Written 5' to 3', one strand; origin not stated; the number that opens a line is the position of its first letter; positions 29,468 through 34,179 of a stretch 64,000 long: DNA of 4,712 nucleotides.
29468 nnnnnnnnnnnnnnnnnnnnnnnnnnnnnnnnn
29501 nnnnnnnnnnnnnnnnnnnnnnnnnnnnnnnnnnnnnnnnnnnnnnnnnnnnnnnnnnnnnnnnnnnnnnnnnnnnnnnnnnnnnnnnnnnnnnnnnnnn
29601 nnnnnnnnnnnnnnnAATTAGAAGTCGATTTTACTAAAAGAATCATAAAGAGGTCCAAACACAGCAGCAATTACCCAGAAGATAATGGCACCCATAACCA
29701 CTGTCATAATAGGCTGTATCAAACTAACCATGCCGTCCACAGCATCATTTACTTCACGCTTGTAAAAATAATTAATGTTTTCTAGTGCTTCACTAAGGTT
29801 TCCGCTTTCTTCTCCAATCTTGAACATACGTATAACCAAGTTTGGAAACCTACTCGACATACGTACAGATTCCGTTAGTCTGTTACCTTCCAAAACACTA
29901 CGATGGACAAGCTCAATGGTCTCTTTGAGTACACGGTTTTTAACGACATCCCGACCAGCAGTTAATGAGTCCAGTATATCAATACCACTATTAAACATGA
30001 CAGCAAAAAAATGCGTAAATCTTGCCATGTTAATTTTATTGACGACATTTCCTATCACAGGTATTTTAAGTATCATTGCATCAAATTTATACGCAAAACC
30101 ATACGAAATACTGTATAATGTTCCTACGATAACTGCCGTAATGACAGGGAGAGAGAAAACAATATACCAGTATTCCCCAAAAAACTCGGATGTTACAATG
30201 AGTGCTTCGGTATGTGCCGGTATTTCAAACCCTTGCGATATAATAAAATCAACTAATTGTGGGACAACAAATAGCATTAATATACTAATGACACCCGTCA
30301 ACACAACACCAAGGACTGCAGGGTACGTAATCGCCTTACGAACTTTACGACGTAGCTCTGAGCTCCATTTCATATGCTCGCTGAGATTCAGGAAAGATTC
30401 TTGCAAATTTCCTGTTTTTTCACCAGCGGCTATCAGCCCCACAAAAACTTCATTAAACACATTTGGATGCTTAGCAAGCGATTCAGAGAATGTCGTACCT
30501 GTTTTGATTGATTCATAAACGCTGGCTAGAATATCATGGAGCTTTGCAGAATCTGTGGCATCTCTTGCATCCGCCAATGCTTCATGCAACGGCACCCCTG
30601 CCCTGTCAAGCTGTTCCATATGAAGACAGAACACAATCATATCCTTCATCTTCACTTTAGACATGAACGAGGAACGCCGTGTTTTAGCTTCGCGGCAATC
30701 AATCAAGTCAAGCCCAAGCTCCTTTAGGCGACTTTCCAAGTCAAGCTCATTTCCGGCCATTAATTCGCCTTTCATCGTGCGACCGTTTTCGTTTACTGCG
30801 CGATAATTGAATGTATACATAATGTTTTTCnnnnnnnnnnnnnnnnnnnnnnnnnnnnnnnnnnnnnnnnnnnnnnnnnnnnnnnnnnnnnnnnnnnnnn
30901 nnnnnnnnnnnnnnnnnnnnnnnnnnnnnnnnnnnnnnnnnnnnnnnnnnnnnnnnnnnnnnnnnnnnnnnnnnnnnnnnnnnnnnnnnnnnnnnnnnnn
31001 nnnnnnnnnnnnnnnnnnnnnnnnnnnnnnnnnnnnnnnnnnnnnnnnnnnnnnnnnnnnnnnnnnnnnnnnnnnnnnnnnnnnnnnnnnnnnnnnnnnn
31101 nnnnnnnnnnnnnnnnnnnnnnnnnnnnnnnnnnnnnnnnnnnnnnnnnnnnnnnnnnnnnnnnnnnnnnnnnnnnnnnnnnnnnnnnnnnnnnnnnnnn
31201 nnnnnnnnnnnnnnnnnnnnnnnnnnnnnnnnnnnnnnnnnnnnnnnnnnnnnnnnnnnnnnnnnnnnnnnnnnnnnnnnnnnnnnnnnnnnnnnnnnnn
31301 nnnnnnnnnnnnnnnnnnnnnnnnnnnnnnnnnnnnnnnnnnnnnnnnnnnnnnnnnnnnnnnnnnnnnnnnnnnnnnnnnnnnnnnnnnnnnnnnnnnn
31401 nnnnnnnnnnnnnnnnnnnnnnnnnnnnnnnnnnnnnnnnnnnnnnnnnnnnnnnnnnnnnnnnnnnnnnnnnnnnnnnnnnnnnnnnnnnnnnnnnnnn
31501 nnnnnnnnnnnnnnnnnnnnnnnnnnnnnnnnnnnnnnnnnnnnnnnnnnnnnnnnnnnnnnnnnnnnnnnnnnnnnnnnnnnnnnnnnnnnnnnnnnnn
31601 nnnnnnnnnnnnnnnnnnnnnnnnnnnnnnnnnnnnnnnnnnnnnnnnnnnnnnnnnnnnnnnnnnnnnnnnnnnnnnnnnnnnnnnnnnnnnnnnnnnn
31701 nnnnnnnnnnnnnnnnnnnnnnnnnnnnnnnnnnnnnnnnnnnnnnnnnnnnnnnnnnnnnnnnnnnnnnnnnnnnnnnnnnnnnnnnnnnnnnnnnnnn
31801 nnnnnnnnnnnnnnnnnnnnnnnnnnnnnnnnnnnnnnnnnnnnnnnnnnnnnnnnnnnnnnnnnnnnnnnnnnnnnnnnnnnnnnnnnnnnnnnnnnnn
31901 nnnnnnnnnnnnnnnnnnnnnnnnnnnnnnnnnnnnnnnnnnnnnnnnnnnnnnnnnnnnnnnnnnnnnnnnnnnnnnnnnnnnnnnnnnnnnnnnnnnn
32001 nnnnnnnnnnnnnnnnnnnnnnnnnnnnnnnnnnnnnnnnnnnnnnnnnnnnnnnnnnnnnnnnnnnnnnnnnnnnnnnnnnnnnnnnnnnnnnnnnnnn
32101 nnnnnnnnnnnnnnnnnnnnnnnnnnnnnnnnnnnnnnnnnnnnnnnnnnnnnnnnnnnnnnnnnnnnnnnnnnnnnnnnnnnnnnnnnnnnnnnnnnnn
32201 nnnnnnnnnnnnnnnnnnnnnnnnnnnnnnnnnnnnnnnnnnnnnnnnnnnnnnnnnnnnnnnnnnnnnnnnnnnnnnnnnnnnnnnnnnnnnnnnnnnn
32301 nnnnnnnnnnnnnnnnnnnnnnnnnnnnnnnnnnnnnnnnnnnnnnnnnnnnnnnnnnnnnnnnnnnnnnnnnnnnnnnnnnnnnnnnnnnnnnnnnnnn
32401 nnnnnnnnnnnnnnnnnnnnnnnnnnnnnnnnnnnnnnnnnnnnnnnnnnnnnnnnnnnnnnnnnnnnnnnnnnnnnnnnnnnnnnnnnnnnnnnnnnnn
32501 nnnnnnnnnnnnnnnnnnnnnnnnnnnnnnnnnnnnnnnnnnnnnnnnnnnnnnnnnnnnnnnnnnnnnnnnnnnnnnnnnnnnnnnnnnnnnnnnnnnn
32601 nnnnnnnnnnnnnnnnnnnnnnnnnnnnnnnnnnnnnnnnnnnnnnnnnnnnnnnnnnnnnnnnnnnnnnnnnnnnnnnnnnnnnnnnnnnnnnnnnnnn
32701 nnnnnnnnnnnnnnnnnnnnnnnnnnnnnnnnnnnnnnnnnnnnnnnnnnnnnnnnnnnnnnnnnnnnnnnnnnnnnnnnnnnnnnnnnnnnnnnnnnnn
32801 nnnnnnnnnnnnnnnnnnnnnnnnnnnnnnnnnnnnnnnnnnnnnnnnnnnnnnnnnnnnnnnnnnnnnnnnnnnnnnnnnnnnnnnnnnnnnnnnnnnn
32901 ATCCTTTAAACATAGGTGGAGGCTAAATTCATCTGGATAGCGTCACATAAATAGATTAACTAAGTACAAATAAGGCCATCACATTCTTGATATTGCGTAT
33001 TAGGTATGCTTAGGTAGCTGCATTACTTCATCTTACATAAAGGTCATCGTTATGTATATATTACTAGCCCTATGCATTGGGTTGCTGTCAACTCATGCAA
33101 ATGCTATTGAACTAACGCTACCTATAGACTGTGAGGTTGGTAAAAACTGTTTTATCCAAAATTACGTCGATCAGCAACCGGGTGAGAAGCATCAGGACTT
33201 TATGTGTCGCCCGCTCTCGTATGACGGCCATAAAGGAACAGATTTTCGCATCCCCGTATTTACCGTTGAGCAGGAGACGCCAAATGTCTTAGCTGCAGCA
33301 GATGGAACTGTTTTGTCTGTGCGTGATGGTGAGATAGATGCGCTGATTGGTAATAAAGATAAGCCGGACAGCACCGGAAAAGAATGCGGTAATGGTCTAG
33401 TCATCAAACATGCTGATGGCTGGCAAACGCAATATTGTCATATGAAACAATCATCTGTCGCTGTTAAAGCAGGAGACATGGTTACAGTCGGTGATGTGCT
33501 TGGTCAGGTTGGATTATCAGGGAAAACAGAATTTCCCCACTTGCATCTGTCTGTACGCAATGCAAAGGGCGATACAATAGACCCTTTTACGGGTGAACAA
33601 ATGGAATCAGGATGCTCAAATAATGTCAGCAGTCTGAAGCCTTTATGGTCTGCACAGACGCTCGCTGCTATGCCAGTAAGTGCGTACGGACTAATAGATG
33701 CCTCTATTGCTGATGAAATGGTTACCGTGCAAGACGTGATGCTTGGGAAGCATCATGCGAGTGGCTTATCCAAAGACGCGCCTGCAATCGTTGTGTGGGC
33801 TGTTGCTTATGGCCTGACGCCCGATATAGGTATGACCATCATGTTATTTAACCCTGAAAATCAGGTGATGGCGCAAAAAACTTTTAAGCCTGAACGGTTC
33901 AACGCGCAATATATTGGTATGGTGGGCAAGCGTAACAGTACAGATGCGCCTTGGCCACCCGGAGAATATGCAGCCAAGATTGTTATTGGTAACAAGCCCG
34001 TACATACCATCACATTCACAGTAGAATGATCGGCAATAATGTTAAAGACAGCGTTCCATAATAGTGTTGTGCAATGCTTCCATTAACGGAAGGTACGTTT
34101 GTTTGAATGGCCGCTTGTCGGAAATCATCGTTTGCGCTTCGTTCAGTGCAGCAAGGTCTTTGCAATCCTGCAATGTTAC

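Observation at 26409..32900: Compact pilB-pilC-pilMN(fused)-pilO-pilP-like operon with no pilin, prepilin peptidase or secretin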

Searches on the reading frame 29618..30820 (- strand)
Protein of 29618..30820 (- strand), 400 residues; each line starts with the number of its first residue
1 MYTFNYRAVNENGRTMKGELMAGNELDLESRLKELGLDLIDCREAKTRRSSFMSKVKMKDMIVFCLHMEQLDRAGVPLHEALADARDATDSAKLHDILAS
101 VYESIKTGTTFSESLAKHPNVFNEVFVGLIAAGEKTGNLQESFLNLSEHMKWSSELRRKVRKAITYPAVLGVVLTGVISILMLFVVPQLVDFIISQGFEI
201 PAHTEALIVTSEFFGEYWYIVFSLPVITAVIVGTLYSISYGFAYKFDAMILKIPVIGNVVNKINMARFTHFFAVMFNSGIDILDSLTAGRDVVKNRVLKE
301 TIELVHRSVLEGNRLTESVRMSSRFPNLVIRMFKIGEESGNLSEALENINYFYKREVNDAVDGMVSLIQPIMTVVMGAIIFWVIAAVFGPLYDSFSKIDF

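Call 3: search_protein_families(library=pfam, proteins=[window:29618-30820:-], max_evalue=1)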
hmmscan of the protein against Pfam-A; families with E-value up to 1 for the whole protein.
window:29618-30820:- (400 aa): 2 families
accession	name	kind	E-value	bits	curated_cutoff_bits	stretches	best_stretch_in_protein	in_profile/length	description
PF00482.28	T2SSF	-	6.4e-52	175.2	25.2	2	71-187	8-125/125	Type II secretion system (T2SS), protein F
PF19314.4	DUF5917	-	0.15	12.6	27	0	171-199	23-51/94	Family of unknown function (DUF5917)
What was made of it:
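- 29618..30820 (-): Polytopic platform protein, PilC/GspF/MshG-like (400 aa), with two T2SSF domains and three hydrophobic segments. Pfam T2SSF 6.4e-52, two stretches (call 3).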

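Call 4: search_protein_families(library=ncbifam, proteins=[window:29618-30820:-], max_evalue=1)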
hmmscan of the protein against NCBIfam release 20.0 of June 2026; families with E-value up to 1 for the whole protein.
window:29618-30820:- (400 aa): 6 families
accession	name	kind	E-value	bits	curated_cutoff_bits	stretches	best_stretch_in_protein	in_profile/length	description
TIGR02120.1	GspF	equivalog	9.2e-92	308.3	424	1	4-392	1-395/401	type II secretion system inner membrane protein GspF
NF052607.1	T4PiliAsmPilCThrm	equivalog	2.7e-74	250.7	700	1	1-394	1-400/406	type IV pilus assembly protein PilC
NF052606.1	T4PiliAsmPilCMyx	equivalog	3.1e-71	240.4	700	1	3-393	21-413/419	type IV pilus assembly protein PilC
NF047826.1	T3SSXpsF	equivalog_domain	2e-64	217.9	650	1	1-395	1-401/405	type II secretion system protein XpsF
NF007861.0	PRK10573.1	equivalog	1e-60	205.9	401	1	3-392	6-392/401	protein transport protein HofC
NF041012.2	T4P_ComGB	equivalog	8e-39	133.9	240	1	62-394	4-330/332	competence type IV pilus assembly protein ComGB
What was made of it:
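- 29618..30820 (-): NCBIfam GspF scores 308 bits (cutoff 424) and PilC 250 bits (call 4).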

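Call 79: search_solved_structures(query=window:29618-30820:-, max_evalue=0.00001)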
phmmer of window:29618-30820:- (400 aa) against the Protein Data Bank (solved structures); distinct sequences matched with E-value up to 0.00001: 5.
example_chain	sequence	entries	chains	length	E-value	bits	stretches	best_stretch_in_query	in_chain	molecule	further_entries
3jc8_Ca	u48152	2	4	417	3.6e-55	190.7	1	4-393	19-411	Type 4 fimbrial assembly protein PilC | PilC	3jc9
2vma_A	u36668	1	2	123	7.5e-13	51.4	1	53-163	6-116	GENERAL SECRETION PATHWAY PROTEIN F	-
2vmb_A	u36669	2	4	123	9.4e-13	51.1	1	53-163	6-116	GENERAL SECRETION PATHWAY PROTEIN F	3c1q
2whn_A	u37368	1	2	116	8e-12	48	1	58-163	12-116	PILUS ASSEMBLY PROTEIN PILC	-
5nbg_A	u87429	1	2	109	2.9e-08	36.3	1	58-162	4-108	General secretion pathway protein F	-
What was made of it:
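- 29618..30820 (-): The best solved homologue is M. xanthus PilC at 3.6e-55 (call 79).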

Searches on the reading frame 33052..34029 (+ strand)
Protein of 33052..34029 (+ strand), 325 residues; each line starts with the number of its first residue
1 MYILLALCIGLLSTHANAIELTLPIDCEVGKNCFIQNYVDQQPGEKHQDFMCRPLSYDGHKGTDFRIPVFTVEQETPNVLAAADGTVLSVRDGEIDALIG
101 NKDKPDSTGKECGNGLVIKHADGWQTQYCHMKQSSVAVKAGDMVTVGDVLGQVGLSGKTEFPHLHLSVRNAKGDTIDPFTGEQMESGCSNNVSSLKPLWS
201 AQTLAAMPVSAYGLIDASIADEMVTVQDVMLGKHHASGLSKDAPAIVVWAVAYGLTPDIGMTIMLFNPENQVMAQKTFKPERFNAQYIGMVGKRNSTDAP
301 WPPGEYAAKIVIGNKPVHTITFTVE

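Call 3: search_protein_families(library=pfam, proteins=[window:33052-34029:+], max_evalue=1)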
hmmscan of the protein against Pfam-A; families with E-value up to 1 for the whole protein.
window:33052-34029:+ (325 aa): 2 families
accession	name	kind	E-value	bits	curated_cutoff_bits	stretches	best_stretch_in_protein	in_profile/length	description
PF01551.29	Peptidase_M23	-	7.9e-19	68.1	28.7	1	59-178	2-96/96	Peptidase family M23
PF13533.13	Biotin_lipoyl_2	-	0.015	15.6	29.8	1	135-152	13-30/32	Biotin-lipoyl like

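Call 98: search_protein_families(library=ncbifam, proteins=[window:33052-34029:+], max_evalue=0.001)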
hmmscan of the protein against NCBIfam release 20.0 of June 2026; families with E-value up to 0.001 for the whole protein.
window:33052-34029:+ (325 aa): 10 families
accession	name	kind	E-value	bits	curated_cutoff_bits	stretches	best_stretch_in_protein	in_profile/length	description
NF052530.1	Heli_ShapePgp3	exception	3.6e-12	46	300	1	113-179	198-261/270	peptidoglycan metallopeptidase Pgp3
NF050804.1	CellDivDipMCaul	equivalog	9.2e-12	44.5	900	1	78-171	532-616/634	cell division endopeptidase DipM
NF052336.1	PdgHdaseHSB100310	equivalog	4.3e-10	39.4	500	1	109-172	84-145/316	peptidoglycan hydrolase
NF008652.0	PRK11649.1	equivalog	4e-09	35.7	341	1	85-180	324-408/439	murein DD-endopeptidase MepM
NF053825.1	PdgNdpepShyA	equivalog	1.1e-07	31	700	1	60-177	296-388/425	peptidoglycan DD-endopeptidase ShyA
NF053738.1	S2SprSpoIIQBc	equivalog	1.7e-07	31.1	250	1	67-178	125-219/232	stage II sporulation protein SpoIIQ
NF053824.1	PdgNdpepShyC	equivalog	2.5e-07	30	700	1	109-166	323-378/429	peptidoglycan DD-endopeptidase ShyC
NF041208.1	celldiv_DipM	equivalog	7.6e-06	25.4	740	1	110-171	348-407/419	cell division endopeptidase DipM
NF040883.1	amid_act_ActS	equivalog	0.00032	20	375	1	112-178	167-229/242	amidase activator ActS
NF052529.1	PG_M23_Pgp6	exception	0.00094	17.9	600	0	113-168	366-419/452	peptidoglycan metallopeptidase Pgp6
